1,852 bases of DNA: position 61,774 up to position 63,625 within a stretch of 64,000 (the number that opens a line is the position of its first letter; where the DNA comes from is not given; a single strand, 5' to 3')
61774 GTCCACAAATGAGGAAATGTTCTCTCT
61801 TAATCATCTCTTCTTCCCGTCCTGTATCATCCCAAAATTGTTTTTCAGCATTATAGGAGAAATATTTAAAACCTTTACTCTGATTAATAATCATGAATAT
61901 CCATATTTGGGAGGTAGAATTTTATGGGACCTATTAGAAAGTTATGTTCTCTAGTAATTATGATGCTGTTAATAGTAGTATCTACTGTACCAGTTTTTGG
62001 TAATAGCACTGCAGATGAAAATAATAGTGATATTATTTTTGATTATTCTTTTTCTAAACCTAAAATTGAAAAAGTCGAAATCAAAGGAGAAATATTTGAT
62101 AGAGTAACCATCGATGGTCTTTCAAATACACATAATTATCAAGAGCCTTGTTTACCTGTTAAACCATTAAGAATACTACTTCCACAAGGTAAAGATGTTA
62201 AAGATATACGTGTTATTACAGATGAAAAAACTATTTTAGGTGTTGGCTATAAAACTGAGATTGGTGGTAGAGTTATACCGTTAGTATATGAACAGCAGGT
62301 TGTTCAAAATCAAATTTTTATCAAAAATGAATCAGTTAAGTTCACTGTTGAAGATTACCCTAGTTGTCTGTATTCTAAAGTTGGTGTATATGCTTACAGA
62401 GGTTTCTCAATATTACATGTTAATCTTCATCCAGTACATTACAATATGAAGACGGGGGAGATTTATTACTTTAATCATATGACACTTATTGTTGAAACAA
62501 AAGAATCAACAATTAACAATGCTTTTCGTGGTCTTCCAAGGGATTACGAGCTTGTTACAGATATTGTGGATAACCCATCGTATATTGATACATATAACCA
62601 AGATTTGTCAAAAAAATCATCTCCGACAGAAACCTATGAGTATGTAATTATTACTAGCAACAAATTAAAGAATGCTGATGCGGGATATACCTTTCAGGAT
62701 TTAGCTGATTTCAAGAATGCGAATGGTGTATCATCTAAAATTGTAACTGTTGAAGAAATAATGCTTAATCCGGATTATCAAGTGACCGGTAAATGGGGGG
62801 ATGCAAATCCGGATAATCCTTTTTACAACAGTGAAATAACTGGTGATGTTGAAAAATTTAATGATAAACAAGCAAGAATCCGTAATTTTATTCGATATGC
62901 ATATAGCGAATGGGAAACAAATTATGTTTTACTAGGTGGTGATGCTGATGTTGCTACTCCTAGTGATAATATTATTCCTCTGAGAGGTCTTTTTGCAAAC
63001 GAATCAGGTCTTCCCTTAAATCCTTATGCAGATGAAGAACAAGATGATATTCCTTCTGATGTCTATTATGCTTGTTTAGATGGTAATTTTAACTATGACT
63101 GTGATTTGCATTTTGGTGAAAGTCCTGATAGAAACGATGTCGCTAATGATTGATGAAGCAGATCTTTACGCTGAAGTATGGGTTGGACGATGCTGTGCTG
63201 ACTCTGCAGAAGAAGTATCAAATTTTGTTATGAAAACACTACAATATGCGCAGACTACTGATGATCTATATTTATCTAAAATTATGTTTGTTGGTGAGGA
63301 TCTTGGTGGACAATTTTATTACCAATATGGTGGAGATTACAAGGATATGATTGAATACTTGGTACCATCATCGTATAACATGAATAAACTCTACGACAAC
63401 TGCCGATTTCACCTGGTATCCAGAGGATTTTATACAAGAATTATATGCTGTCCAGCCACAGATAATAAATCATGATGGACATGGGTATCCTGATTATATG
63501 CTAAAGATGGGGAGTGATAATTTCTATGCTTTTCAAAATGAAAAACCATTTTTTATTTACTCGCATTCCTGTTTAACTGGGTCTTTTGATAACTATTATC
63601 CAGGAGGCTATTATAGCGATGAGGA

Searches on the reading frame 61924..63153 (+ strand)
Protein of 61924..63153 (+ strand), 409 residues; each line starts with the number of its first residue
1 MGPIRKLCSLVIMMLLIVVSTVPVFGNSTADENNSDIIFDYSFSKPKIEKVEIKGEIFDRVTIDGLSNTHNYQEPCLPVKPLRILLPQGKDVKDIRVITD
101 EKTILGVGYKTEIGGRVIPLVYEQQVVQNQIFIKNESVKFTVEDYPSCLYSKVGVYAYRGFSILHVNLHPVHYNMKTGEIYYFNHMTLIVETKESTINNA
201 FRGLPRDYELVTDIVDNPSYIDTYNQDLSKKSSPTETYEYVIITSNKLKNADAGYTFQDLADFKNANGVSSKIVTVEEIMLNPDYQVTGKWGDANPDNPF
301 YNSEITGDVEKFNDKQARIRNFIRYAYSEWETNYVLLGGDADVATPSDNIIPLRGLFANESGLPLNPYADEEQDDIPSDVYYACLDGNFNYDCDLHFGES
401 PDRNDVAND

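Call 31: search_protein_families(library=pfam, proteins=[window:61924-63153:+], max_evalue=0.01)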
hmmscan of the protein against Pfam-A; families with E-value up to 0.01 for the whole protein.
window:61924-63153:+ (409 aa): 2 families
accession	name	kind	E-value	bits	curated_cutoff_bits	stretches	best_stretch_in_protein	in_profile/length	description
PF01364.23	Peptidase_C25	-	2.9e-18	66.7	23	1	240-391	1-119/374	Peptidase family C25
PF08126.16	Propeptide_C25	-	2e-05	24.3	22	1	37-195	21-177/205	Propeptide_C25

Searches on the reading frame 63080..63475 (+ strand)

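Call 31: search_protein_families(library=pfam, proteins=[window:63080-63475:+], max_evalue=0.01)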
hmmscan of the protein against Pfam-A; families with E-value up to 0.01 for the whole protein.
window:63080-63475:+ (131 aa): 1 family
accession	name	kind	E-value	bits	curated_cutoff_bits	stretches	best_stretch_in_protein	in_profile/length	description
PF01364.23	Peptidase_C25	-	5.9e-13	49.2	23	1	23-107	112-200/374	Peptidase family C25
